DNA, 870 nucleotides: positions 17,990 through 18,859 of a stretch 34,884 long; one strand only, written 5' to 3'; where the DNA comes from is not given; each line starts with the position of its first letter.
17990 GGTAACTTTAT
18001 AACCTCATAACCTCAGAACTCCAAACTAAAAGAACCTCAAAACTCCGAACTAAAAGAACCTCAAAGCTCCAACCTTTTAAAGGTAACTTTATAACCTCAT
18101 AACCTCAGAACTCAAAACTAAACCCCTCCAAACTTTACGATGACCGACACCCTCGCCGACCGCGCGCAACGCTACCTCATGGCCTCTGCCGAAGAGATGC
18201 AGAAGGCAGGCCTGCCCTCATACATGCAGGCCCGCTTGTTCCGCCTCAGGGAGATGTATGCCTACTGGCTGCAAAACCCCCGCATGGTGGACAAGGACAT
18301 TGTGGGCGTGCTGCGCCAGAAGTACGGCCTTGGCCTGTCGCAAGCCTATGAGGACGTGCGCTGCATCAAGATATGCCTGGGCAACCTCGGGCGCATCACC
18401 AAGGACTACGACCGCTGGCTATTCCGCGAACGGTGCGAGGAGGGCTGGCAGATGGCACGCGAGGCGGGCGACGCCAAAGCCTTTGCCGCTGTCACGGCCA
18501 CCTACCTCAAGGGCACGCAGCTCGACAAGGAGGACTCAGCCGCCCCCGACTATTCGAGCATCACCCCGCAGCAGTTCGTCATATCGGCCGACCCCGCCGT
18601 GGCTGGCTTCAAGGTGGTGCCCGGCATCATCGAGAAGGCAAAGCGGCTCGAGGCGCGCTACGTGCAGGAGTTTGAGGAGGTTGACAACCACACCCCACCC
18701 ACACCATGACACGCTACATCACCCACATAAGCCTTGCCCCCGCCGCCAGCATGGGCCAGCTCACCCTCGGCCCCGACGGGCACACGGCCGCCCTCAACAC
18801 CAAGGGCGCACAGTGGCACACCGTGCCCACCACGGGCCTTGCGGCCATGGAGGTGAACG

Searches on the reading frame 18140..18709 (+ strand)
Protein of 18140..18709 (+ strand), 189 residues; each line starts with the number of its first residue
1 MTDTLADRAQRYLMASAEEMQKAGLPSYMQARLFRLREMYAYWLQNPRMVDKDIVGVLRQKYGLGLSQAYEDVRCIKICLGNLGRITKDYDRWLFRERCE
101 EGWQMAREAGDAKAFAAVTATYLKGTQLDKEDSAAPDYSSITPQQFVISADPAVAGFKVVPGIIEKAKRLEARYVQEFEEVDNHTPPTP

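Call 51: search_protein_families(library=phrogs, proteins=[window:18140-18709:+], max_evalue=0.01)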
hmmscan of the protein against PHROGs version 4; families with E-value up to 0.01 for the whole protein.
window:18140-18709:+ (189 aa): 0 families

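Call 52: search_protein_families(library=pfam, proteins=[window:18140-18709:+], max_evalue=0.01)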
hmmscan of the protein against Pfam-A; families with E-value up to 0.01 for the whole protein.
window:18140-18709:+ (189 aa): 0 families

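Call 63: find_homologous_proteins(query=window:18140-18709:+, max_evalue=0.001)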
Query window:18140-18709:+ (189 aa): 32 proteins with E <= 0.001 among 264 candidates.
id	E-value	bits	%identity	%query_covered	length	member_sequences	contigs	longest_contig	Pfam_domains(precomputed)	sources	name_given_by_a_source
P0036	1.3e-119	414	98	100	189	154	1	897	-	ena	-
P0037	2.7e-119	413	97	100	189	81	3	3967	-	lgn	-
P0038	2.8e-112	390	92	99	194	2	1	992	-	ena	-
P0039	1.1e-103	362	88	96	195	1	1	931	-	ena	-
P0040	5.0e-89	315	78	95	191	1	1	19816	-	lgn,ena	-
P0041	4.7e-87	308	75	96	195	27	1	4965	-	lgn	-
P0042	4.8e-85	302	73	95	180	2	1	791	-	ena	-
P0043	7.5e-85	301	74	93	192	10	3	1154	-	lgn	-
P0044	9.2e-83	294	71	95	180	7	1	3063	-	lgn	-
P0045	1.7e-82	293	73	95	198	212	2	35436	-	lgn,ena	-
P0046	1.9e-81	290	69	100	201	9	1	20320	-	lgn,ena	-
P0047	2.3e-80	286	72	95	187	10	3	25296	-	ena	-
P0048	4.7e-79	282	69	92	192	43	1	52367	-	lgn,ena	-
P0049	1.3e-78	281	67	98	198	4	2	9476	-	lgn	-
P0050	1.5e-78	280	68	97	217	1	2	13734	-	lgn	-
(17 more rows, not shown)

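Call 70: search_protein_families(library=ncbifam, proteins=[window:18140-18709:+], max_evalue=0.01)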
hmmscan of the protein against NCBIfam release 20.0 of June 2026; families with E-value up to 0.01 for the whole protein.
window:18140-18709:+ (189 aa): 0 families

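Call 71: predict_structure(alignment_id=A3)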
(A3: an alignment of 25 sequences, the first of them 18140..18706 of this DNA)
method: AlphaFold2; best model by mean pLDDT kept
length: 189 residues; sequences in the alignment: 25
mean_pLDDT: 81.7   pTM: 0.51
mean pLDDT of the five models: 81.7, 78.9, 78.1, 77.6, 75.6
residues with pLDDT >= 90: 92; 70-90: 51; 50-70: 44; < 50: 2
segments of 3 or more residues with pLDDT < 50: none
pLDDT, mean of each block of 10 residues (from residue 1): 79 92 92 94 87 94 94 92 80 89 96 95 83 63 62 59 78 68 52
secondary structure, 60 per line:
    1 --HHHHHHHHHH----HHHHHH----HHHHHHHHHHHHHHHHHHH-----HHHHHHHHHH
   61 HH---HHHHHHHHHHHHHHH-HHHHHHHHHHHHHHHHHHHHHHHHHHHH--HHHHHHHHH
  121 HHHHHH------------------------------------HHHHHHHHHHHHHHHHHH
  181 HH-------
elements in order: H3-12 H17-22 H27-45 H51-62 H66-80 H82-109 H112-126 H163-182

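Call 76: fold_search(model_id=the predicted structure, library=pdb)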
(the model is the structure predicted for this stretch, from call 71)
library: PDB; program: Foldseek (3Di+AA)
matches with E <= 10: 94; with E <= 0.001: 0
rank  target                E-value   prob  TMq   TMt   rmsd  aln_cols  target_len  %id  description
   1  1r2i                  1.0e+00  0.10  0.16  0.20  21.4       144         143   17  Human Bcl-XL containing a Phe to Leu mutation at position 146 (released 2004-02-03)
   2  2iif_A                1.4e+00  0.47  0.25  0.23   6.1        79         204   16  single chain Integration Host Factor mutant protein (scIHF2-K45aE) in complex with DNA (released 2007-02-20)
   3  2e2q_B                1.5e+00  0.11  0.17  0.12  13.8       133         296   10  Crystal structure of Sulfolobus tokodaii hexokinase in complex with xylose, Mg2+, and ADP (released 2007-01-16)
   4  3ilc                  1.5e+00  0.09  0.15  0.20  20.2       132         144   17  Crystal structure of mouse Bcl-xl mutant (Y101A) at pH 6.0 (released 2010-04-14)
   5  2jps_MODEL_1_A        1.6e+00  0.21  0.24  0.40  18.8       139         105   12  NAB2 N-terminal domain (released 2008-03-18)
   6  3ihe                  1.6e+00  0.06  0.15  0.19  19.9       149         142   19  Crystal structure of mouse Bcl-xl mutant (F105A) at pH 6.0 (released 2010-04-14)
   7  3fbz_A                2.0e+00  0.21  0.22  0.31   7.5        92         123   10  Crystal structure of ORF140 of the archaeal virus Acidianus Filamentous Virus 1 (AFV1) (released 2009-11-10)
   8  8e0o_C                2.5e+00  0.12  0.22  0.25  21.2       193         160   14  Heterotrimeric variant of tcTRP9, hetBGL03-15-18 (released 2023-04-12)
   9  5v1u_D                2.8e+00  0.66  0.22  0.48   1.9        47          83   17  TbiB1 in Complex with the TbiA(beta) Leader Peptide (released 2018-09-05)
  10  9o5s_Q                2.8e+00  0.08  0.16  0.24  10.8        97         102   15  minibinder-antigen complex BXMart1-3-MART1-HLA*A02 (released 2025-07-23)
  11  1ps1_A                3.0e+00  0.08  0.17  0.13  16.6       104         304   16  PENTALENENE SYNTHASE (released 1998-03-25)
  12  4fcy_A                3.4e+00  0.08  0.22  0.11  19.2       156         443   15  Crystal structure of the bacteriophage Mu transpososome (released 2012-11-07)
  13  5b86_B                3.8e+00  0.07  0.20  0.09  13.0       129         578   16  Crystal structure of M-Sec (released 2016-10-12)
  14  4uus_F                4.0e+00  0.15  0.21  0.47   7.3        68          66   19  CRYSTAL STRUCTURE OF A UBX-EXD-DNA COMPLEX INCLUDING THE UBDA MOTIF (released 2015-02-18)
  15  2kat_MODEL_1_A        4.0e+00  0.09  0.17  0.27  15.5       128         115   12  Solution structure of protein BPP2914 from Bordetella parapertussis. Northeast Structural Genomics Consortium  (released 2008-12-16)
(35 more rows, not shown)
